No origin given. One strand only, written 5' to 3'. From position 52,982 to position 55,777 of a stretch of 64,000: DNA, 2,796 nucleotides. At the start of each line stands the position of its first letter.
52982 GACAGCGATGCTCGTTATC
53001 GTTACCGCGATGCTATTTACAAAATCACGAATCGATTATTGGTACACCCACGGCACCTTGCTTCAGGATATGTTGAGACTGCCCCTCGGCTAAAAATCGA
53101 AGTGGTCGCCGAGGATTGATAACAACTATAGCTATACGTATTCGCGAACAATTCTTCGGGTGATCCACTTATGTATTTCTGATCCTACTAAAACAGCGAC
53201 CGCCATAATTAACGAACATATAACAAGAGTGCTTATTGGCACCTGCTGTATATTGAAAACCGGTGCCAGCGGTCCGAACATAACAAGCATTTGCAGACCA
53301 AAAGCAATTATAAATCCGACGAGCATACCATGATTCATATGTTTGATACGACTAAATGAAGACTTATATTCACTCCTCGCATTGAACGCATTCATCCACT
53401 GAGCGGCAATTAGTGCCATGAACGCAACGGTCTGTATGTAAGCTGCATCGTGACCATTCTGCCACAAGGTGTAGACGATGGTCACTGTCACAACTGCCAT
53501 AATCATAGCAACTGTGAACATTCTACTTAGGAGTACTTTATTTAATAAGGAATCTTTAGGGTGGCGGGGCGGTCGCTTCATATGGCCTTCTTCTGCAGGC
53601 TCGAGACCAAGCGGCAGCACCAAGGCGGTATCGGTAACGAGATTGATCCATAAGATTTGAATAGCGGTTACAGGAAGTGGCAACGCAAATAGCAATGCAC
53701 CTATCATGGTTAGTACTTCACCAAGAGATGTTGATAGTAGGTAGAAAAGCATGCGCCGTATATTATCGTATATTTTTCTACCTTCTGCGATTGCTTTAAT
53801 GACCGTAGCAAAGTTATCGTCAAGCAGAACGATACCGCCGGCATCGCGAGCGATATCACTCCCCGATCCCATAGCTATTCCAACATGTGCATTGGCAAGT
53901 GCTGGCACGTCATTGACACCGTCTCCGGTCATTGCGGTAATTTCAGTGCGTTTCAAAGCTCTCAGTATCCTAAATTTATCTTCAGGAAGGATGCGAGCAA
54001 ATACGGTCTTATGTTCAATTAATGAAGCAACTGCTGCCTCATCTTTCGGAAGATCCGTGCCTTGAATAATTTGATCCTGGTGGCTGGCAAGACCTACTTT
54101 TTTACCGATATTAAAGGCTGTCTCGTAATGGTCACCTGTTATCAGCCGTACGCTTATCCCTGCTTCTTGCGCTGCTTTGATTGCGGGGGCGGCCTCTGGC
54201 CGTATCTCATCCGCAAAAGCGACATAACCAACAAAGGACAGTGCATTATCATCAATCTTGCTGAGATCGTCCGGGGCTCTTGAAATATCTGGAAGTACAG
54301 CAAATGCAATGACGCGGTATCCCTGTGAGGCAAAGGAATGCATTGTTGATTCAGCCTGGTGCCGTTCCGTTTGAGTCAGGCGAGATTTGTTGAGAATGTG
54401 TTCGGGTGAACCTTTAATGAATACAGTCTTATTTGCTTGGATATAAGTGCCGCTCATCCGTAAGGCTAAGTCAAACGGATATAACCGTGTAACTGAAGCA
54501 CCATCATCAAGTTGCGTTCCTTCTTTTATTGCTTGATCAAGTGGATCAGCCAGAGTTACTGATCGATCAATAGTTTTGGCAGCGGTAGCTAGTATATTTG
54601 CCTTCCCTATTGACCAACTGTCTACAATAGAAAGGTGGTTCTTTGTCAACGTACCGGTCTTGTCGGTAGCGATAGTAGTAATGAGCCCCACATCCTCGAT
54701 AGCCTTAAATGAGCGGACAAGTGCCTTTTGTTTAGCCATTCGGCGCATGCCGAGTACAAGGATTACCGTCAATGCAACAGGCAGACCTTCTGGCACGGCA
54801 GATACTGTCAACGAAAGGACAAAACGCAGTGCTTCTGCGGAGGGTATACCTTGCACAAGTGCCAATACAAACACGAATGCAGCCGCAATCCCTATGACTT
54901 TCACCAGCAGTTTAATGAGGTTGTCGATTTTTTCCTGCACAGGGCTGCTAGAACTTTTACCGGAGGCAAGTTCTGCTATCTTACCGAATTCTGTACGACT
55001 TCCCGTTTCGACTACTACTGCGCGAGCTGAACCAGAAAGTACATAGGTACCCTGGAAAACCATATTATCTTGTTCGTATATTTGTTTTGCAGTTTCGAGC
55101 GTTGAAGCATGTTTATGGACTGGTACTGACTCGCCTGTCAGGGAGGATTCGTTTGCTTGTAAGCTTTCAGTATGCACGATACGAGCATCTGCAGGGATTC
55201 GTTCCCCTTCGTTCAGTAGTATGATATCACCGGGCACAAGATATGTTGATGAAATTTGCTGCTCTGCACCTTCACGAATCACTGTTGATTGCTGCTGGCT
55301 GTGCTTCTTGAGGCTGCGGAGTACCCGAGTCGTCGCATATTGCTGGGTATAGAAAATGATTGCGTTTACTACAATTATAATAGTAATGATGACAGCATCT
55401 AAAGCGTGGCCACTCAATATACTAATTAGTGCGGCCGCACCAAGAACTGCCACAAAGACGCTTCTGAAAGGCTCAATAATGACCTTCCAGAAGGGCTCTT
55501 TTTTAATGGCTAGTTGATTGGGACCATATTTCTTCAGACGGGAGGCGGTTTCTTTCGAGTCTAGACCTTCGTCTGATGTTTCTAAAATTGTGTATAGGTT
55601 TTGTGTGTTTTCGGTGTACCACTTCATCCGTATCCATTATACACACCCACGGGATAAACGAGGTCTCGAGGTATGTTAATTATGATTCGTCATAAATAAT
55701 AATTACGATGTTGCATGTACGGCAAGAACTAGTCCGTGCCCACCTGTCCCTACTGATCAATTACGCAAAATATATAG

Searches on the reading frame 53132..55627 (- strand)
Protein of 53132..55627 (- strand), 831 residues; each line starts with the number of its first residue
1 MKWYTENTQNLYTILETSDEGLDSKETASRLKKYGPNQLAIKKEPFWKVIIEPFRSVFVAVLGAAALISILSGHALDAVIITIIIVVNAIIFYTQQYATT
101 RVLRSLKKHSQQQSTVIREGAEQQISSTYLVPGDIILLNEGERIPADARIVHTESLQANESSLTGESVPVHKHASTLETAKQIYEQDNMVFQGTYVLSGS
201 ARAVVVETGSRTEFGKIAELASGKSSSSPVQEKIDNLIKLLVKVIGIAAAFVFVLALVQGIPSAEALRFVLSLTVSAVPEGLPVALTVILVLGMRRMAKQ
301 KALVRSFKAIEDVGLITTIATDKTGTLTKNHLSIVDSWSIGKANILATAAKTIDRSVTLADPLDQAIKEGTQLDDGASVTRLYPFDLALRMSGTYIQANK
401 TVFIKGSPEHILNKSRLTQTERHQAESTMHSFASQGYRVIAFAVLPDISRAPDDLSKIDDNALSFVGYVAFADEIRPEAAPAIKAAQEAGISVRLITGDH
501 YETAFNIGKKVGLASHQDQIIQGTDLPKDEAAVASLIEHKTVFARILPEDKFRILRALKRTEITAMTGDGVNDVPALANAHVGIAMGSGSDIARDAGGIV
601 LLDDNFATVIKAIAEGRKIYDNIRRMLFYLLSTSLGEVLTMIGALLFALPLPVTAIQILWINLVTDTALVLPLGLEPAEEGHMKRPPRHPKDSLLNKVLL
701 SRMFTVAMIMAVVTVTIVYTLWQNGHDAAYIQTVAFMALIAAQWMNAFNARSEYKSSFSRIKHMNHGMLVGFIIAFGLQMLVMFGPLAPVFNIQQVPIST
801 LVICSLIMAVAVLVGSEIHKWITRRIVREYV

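Call 68: search_protein_families(library=pfam, proteins=[window:53132-55627:-], max_evalue=0.00001)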
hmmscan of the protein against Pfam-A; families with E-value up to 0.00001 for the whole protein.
window:53132-55627:- (831 aa): 4 families
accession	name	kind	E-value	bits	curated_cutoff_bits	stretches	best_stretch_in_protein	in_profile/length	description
PF00122.25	E1-E2_ATPase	-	3.7e-53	180.2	28.1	1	110-300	3-181/181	E1-E2 ATPase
PF00689.26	Cation_ATPase_C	-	2e-44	151.9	27.3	1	650-822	1-175/175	Cation transporting ATPase, C-terminus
PF00702.32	Hydrolase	-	3.4e-18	67.2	26.4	1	316-581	1-191/191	haloacid dehalogenase-like hydrolase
PF00690.31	Cation_ATPase_N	-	6e-15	55.1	20.4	1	3-69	1-69/69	Cation transporter/ATPase, N-terminus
